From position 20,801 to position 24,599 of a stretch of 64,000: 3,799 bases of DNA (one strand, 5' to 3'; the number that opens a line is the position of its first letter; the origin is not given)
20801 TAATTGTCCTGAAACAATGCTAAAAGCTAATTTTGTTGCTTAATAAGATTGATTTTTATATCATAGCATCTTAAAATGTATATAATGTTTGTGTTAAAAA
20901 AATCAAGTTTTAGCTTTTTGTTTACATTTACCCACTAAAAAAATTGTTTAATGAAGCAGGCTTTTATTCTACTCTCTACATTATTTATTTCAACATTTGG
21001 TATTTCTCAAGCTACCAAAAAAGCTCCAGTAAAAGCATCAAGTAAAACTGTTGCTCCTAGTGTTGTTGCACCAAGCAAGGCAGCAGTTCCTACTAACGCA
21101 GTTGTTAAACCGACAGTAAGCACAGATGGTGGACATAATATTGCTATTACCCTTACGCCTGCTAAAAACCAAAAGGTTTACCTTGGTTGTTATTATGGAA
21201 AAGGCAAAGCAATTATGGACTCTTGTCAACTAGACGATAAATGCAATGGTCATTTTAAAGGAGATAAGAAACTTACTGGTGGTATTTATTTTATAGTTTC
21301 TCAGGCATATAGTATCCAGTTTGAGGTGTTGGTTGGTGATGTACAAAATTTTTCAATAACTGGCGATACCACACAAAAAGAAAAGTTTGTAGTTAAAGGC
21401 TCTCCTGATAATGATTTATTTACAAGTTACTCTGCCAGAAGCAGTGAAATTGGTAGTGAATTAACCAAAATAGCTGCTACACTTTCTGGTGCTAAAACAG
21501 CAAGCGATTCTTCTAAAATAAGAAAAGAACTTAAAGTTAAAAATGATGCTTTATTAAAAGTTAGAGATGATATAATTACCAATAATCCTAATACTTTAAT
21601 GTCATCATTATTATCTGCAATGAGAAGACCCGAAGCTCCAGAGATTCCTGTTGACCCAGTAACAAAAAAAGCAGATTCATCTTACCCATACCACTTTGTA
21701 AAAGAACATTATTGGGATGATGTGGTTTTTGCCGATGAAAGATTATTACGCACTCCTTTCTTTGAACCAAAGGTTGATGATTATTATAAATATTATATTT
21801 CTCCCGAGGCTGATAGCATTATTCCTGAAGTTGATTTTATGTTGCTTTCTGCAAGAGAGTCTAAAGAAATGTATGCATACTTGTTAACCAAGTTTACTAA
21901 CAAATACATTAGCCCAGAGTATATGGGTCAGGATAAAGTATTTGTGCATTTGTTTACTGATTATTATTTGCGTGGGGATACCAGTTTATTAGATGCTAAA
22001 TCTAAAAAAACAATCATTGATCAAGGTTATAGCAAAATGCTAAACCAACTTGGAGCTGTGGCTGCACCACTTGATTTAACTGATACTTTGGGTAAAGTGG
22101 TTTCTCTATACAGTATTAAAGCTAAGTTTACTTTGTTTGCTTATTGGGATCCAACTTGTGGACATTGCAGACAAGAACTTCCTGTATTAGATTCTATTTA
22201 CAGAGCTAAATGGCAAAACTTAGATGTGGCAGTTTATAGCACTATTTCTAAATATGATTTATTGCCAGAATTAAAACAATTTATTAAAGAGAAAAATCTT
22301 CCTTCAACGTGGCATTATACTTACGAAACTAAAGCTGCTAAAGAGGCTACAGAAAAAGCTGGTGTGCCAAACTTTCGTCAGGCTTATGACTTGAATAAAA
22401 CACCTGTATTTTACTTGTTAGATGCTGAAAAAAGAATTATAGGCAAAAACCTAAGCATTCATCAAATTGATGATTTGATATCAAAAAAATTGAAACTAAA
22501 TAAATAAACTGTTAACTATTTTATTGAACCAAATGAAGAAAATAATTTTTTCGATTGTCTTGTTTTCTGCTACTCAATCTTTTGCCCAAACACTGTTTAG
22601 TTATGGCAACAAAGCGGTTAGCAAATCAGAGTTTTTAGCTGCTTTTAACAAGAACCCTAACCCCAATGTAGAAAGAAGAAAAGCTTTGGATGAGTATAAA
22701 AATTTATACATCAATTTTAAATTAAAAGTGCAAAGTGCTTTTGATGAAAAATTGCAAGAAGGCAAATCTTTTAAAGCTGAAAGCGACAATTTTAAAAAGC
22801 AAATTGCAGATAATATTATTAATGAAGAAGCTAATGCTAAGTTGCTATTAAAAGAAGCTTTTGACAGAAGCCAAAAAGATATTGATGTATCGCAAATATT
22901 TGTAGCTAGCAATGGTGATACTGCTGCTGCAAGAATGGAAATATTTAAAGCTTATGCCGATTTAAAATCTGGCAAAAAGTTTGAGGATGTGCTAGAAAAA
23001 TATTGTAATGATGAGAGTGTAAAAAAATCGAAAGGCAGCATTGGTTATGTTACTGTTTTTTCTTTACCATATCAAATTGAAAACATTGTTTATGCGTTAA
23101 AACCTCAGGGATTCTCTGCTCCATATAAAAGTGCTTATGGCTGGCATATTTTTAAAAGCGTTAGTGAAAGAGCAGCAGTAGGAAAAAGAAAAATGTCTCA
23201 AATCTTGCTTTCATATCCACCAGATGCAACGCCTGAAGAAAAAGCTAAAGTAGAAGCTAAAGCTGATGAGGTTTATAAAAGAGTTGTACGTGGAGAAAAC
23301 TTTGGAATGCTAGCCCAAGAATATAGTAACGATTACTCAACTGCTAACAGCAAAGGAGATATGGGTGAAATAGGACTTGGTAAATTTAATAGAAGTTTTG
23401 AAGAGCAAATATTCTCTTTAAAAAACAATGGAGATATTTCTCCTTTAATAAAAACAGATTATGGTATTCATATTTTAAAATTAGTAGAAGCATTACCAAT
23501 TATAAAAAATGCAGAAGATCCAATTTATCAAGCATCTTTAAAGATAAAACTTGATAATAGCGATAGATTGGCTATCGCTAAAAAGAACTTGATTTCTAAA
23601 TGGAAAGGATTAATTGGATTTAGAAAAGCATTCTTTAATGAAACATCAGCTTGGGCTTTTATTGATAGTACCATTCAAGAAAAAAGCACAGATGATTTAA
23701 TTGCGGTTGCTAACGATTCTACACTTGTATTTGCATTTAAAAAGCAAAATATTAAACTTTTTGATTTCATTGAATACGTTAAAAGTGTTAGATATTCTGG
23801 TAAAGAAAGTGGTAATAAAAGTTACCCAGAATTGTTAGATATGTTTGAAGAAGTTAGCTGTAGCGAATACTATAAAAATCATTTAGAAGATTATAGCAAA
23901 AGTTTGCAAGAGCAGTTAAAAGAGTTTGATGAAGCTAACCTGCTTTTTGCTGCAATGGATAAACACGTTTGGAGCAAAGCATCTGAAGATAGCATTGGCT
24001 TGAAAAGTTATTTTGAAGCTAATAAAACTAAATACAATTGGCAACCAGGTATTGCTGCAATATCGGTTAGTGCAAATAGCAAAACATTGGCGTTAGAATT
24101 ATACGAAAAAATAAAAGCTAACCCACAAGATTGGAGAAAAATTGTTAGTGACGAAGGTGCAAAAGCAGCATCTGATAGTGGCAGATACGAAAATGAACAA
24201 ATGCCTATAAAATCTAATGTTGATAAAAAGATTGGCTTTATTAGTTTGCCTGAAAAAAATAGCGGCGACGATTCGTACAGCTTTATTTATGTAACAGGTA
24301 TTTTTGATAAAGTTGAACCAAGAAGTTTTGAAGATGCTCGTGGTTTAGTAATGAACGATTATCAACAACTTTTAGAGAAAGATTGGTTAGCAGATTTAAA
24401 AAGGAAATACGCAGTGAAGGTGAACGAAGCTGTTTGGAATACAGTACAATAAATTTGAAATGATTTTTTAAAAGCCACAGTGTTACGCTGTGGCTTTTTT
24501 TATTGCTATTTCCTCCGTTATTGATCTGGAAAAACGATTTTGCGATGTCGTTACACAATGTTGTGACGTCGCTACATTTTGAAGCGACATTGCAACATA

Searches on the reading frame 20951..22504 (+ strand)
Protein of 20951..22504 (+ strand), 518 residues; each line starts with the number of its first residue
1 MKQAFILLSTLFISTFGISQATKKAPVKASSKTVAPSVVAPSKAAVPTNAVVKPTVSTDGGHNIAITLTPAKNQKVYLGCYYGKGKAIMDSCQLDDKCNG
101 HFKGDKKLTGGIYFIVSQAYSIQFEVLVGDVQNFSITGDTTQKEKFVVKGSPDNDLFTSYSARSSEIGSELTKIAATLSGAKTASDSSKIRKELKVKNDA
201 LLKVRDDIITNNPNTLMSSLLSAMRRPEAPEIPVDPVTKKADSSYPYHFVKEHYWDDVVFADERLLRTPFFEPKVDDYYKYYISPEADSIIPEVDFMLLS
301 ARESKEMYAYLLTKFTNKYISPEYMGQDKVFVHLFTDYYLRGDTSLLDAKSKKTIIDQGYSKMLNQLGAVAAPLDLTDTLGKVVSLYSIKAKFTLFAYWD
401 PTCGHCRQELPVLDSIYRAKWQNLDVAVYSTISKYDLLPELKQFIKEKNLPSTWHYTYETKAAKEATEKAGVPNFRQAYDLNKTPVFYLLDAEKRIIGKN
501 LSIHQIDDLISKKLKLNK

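Call 75: search_protein_families(library=pfam, proteins=[window:20951-22504:+], max_evalue=0.00001)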
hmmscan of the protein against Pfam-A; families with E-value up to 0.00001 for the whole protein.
window:20951-22504:+ (518 aa): 1 family
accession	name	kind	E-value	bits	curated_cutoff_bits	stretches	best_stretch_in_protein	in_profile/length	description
PF17127.10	DUF5106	-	2e-07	32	28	1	229-317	20-105/151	Domain of unknown function (DUF5106)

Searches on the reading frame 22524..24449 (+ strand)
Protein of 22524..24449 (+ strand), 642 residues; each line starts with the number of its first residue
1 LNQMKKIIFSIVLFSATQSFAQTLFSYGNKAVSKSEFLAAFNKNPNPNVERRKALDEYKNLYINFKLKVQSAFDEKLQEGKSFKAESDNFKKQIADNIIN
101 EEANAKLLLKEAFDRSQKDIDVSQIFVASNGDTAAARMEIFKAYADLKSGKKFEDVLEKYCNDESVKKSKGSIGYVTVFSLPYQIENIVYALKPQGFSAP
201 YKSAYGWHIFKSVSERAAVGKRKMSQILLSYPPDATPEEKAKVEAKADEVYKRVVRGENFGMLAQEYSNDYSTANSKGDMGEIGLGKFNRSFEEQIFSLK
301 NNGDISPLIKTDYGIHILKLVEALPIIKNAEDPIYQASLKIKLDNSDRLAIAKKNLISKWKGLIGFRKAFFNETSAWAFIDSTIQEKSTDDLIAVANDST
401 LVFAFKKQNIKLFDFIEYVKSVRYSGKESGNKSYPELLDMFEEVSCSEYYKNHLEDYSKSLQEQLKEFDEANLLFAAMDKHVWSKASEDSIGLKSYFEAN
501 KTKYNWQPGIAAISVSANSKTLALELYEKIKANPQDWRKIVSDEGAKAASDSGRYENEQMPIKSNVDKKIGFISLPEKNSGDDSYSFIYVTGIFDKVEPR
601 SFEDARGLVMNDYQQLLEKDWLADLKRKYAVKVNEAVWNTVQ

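Call 75: search_protein_families(library=pfam, proteins=[window:22524-24449:+], max_evalue=0.00001)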
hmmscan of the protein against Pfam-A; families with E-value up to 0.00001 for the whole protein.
window:22524-24449:+ (642 aa): 3 families
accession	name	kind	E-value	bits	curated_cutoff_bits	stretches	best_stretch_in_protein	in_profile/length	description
PF00639.27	Rotamase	-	2.9e-39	134.4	21.7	2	227-320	2-95/97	PPIC-type PPIASE domain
PF13616.12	Rotamase_3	-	4e-33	114.9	22.5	2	210-321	4-113/116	PPIC-type PPIASE domain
PF13145.12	Rotamase_2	-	2.9e-11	44.7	27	0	117-211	19-104/121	PPIC-type PPIASE domain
